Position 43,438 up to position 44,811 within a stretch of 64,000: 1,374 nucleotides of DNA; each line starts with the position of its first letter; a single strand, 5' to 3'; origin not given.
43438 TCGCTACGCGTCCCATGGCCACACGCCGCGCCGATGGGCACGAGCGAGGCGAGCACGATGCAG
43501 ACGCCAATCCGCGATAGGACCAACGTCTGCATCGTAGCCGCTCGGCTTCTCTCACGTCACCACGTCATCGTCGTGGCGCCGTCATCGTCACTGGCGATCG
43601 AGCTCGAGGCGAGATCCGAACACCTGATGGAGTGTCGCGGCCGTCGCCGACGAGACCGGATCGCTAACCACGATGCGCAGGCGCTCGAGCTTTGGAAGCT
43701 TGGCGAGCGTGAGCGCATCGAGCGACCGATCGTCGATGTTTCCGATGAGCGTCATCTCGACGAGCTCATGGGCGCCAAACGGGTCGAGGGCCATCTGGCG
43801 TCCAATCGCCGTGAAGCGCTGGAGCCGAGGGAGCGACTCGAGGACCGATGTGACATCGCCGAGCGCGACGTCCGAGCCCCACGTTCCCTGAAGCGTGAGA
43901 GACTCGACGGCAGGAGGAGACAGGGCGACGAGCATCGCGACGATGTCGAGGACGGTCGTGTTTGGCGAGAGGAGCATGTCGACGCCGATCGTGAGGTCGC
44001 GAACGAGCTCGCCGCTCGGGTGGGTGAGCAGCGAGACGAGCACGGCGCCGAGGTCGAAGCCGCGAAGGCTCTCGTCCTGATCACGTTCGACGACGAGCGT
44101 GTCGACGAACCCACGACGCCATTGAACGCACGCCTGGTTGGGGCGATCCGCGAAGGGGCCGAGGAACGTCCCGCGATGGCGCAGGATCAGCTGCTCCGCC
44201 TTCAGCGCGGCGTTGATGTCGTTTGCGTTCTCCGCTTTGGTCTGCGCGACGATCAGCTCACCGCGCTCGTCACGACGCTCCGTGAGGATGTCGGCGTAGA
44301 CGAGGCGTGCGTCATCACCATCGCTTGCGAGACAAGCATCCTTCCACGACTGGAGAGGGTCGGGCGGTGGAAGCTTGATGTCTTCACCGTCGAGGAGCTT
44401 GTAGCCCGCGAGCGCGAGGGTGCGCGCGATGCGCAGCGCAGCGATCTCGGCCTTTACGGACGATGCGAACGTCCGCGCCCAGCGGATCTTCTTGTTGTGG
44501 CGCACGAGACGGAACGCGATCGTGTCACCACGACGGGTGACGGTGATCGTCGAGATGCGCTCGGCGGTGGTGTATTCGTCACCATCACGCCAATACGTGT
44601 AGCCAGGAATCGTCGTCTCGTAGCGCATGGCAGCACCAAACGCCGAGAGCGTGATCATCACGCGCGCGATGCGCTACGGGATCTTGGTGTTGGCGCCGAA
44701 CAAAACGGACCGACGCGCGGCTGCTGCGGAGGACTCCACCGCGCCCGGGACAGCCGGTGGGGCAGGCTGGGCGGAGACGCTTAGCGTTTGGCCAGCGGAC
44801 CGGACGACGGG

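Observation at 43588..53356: Dense cluster of WGR / TIGR02996 / LRR paralogs interleaved with FHA proteins and a cNMP-regulated Ser/Thr kinase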

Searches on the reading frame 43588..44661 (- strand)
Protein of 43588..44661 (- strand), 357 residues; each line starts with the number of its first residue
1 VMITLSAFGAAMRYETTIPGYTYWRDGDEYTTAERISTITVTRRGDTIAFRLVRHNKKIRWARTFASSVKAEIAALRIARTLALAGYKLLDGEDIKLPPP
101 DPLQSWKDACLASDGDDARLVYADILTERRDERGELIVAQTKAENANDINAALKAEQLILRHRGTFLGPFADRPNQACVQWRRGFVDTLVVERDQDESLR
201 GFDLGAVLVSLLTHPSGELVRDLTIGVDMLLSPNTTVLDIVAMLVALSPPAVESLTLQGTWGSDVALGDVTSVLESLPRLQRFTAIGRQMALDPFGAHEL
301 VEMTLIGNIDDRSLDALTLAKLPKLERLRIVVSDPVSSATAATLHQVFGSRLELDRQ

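Call 4: search_protein_families(library=pfam, proteins=[window:43588-44661:-], max_evalue=0.01)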
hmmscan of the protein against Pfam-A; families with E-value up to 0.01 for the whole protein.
window:43588-44661:- (357 aa): 0 families

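Call 5: search_protein_families(library=ncbifam, proteins=[window:43588-44661:-], max_evalue=0.01)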
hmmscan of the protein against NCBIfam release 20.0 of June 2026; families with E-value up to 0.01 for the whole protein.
window:43588-44661:- (357 aa): 2 families
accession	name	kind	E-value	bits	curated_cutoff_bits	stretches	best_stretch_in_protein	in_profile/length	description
TIGR02996.1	rpt_mate_G_obs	domain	4.1e-06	26.5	29.05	1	114-142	14-43/45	TIGR02996 domain-containing protein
NF038076.1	fam_STM4015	hypoth_equivalog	2.2e-05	23.7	275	1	264-330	85-153/290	STM4015 family protein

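Call 57: search_protein_families(library=padloc, proteins=[window:43588-44661:-], max_evalue=0.001)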
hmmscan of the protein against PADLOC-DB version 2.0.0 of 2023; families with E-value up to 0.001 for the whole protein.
window:43588-44661:- (357 aa): 0 families
